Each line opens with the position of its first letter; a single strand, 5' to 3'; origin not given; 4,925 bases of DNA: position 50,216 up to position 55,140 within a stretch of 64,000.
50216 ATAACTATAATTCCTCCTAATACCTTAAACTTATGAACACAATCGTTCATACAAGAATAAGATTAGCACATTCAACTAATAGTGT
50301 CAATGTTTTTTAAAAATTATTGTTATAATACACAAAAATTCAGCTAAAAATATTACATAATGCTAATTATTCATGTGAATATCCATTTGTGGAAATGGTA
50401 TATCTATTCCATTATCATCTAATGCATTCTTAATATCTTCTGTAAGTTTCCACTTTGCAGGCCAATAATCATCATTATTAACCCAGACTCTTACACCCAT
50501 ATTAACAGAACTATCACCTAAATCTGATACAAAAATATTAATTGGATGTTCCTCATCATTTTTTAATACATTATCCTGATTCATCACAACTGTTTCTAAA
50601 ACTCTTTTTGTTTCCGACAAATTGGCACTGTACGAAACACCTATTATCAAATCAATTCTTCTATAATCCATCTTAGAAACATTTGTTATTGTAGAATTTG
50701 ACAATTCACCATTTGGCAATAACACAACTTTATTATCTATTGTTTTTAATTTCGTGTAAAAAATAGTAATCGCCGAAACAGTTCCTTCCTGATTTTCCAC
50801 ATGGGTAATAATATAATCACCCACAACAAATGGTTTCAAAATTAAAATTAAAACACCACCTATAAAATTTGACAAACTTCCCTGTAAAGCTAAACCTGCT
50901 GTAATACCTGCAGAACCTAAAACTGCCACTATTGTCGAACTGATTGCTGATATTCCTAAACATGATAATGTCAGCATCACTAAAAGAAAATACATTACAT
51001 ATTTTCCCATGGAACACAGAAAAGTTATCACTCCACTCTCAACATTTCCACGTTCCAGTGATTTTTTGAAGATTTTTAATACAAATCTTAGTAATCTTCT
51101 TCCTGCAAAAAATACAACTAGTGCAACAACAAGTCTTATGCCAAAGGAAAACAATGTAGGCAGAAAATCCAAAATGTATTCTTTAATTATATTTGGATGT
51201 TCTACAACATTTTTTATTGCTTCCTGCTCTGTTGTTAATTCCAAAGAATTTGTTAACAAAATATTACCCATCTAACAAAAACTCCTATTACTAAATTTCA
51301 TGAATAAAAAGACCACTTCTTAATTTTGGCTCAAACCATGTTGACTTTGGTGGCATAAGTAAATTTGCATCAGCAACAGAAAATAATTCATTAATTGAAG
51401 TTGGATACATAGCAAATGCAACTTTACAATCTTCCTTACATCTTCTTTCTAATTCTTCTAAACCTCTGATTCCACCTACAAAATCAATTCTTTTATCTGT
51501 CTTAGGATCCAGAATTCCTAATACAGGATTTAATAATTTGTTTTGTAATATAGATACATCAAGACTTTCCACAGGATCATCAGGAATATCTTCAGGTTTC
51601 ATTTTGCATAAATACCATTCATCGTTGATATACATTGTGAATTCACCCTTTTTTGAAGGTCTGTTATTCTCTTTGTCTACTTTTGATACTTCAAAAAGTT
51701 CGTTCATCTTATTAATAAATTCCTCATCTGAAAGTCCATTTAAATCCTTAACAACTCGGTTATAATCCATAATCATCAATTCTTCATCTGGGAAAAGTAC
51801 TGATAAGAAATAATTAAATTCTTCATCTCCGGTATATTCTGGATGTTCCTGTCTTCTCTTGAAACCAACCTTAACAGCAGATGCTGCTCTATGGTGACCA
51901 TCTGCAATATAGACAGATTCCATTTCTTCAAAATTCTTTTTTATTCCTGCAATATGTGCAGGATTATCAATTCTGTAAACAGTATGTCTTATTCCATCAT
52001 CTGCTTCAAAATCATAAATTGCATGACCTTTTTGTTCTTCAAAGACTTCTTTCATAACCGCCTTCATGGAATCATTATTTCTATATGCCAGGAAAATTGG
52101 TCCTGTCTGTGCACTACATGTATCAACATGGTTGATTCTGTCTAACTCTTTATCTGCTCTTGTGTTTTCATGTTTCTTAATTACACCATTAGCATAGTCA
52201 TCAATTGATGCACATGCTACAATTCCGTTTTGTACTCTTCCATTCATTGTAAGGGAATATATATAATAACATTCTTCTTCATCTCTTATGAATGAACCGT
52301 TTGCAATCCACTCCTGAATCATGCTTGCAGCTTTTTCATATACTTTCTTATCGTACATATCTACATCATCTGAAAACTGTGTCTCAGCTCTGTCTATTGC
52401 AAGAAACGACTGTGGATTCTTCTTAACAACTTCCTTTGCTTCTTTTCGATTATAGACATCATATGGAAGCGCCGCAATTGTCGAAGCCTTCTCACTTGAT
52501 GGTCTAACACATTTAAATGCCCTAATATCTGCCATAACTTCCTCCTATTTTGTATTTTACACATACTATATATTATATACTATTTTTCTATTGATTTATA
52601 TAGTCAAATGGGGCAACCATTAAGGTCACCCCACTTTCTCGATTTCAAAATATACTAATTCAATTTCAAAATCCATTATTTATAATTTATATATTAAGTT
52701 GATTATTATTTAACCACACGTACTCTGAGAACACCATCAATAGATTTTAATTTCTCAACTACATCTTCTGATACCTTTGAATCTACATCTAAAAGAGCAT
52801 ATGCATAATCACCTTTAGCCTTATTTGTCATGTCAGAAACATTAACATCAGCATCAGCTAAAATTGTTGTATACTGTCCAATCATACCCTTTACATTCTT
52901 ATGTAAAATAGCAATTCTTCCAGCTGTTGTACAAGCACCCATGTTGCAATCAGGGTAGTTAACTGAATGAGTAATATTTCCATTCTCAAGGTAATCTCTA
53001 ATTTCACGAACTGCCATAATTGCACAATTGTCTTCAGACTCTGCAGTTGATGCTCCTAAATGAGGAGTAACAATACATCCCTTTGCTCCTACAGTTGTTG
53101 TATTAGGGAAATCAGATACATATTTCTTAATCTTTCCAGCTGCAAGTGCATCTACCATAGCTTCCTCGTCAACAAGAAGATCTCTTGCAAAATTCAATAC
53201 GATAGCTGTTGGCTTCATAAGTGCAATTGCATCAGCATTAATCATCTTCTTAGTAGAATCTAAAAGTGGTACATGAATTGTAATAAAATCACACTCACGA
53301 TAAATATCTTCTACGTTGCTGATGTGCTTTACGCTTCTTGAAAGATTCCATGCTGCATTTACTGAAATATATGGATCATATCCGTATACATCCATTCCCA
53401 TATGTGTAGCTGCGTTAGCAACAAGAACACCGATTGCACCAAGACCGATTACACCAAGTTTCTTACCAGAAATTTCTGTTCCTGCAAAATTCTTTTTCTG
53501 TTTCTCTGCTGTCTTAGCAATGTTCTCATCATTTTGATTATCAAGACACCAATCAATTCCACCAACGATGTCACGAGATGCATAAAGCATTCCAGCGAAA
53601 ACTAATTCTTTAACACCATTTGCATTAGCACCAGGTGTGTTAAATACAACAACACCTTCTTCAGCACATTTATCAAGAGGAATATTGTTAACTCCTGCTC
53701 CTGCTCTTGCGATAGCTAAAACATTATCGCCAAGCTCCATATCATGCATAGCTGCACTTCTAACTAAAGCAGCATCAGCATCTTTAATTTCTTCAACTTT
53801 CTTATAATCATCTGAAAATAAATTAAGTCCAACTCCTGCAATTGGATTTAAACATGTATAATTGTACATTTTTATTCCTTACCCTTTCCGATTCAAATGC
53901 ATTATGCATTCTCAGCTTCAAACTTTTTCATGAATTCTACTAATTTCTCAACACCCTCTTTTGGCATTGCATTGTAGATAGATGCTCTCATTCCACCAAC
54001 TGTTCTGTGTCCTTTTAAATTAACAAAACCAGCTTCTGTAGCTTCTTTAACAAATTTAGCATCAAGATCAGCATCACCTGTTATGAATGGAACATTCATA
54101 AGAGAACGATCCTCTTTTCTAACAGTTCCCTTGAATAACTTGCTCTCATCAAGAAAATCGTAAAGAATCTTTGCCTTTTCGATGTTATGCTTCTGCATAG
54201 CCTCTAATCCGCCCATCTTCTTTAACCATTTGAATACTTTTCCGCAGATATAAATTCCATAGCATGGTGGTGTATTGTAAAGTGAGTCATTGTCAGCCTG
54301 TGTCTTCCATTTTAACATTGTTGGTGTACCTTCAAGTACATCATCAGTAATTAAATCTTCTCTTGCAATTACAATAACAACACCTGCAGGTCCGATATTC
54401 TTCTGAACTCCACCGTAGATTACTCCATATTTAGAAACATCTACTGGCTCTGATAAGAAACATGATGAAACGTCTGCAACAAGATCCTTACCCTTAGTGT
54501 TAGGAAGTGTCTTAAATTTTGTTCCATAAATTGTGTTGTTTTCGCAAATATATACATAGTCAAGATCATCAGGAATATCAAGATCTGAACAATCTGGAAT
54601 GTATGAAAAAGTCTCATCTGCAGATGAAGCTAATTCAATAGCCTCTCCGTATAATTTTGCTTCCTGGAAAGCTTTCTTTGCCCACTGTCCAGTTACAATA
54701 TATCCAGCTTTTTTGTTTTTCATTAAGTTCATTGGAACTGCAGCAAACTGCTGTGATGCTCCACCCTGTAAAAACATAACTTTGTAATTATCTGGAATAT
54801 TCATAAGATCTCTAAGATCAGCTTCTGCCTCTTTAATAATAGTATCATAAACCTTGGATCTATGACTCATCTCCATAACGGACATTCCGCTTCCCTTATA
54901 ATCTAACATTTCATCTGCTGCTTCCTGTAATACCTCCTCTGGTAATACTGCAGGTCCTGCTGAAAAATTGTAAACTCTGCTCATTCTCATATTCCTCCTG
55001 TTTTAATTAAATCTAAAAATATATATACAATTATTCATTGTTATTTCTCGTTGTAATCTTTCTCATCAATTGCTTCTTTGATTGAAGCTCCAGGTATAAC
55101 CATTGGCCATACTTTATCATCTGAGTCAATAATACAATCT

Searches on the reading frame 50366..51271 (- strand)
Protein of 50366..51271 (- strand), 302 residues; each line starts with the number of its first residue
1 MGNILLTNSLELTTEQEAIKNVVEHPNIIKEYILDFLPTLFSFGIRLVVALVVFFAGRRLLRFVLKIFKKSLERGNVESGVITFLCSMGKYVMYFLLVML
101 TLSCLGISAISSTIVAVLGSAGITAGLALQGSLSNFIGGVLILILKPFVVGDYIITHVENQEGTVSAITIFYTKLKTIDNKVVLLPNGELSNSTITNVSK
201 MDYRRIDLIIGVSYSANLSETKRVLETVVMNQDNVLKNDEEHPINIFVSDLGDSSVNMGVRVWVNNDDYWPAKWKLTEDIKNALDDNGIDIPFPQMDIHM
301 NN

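Call 73: search_protein_families(library=pfam, proteins=[window:50366-51271:-], max_evalue=0.0001)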
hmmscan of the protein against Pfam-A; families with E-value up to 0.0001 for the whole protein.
window:50366-51271:- (302 aa): 3 families
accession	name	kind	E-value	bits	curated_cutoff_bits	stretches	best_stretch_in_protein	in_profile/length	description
PF00924.24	MS_channel_2nd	-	6.3e-17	61.9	20.2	1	132-200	2-68/68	Mechanosensitive ion channel, beta-domain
PF21082.3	MS_channel_3rd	-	1.4e-14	54.8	21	1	207-291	2-88/88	Mechanosensitive ion channel MscS, C-terminal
PF05552.17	MS_channel_1st_1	-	1e-05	25.8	22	1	35-78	5-48/50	Mechanosensitive ion channel, conserved TM helix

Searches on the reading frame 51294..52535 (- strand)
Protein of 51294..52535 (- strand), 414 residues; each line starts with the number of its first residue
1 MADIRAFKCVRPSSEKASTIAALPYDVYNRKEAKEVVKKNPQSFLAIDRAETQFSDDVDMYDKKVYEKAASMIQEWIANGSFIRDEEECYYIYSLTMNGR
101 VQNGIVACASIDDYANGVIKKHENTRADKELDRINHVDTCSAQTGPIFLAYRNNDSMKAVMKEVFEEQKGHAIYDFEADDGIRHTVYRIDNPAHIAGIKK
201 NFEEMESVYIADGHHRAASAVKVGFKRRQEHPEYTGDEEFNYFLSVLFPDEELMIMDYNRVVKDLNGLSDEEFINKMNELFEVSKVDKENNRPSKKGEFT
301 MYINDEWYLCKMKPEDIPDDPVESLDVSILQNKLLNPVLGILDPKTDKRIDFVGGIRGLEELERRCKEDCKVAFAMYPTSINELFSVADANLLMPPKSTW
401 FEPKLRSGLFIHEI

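Call 73: search_protein_families(library=pfam, proteins=[window:51294-52535:-], max_evalue=0.0001)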
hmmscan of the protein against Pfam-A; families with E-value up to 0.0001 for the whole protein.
window:51294-52535:- (414 aa): 1 family
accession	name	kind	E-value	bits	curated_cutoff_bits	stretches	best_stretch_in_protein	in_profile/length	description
PF06245.16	DUF1015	-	2.9e-119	398.2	25.8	1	4-328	1-325/325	Protein of unknown function (DUF1015)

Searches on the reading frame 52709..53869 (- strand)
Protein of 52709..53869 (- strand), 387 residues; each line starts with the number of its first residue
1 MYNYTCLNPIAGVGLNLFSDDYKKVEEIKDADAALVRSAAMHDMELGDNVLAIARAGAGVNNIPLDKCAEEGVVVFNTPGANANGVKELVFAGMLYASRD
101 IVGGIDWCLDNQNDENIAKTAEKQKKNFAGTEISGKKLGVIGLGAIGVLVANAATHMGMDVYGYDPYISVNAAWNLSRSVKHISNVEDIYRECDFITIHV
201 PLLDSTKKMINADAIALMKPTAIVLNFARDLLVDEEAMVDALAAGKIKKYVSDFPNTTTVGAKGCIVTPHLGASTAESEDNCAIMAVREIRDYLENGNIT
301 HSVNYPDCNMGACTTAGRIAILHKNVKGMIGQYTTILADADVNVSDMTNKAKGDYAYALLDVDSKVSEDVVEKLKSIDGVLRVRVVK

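Call 73: search_protein_families(library=pfam, proteins=[window:52709-53869:-], max_evalue=0.0001)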
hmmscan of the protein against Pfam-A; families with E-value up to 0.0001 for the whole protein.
window:52709-53869:- (387 aa): 4 families
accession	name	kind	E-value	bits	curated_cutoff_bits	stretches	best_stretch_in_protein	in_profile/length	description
PF02826.25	2-Hacid_dh_C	-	1.8e-39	135.4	25.1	1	94-272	4-178/178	D-isomer specific 2-hydroxyacid dehydrogenase, NAD binding domain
PF00389.36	2-Hacid_dh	-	3.3e-18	66.1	24.6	1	23-304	32-134/134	D-isomer specific 2-hydroxyacid dehydrogenase, catalytic domain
PF03446.21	NAD_binding_2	-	3.2e-06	27.7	21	1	137-229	1-94/161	NAD binding domain of 6-phosphogluconate dehydrogenase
PF01842.31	ACT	-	7e-05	23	27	0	319-378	3-65/66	ACT domain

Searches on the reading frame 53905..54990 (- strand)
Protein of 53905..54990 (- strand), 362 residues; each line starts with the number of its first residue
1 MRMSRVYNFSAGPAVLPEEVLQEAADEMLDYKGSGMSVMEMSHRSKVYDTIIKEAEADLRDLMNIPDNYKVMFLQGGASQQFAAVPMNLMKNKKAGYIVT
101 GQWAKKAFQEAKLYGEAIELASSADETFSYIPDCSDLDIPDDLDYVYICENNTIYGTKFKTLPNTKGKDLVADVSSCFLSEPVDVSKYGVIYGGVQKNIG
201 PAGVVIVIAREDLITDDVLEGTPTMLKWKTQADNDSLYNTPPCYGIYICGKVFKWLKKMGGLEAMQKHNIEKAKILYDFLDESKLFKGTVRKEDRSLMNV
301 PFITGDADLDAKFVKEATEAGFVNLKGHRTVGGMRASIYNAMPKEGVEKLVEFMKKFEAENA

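Call 73: search_protein_families(library=pfam, proteins=[window:53905-54990:-], max_evalue=0.0001)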
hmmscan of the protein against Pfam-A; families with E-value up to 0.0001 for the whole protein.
window:53905-54990:- (362 aa): 1 family
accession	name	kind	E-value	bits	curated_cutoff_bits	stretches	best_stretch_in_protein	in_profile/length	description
PF00266.25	Aminotran_5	-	5.1e-47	161.1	21.5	1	6-350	1-371/371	Aminotransferase class-V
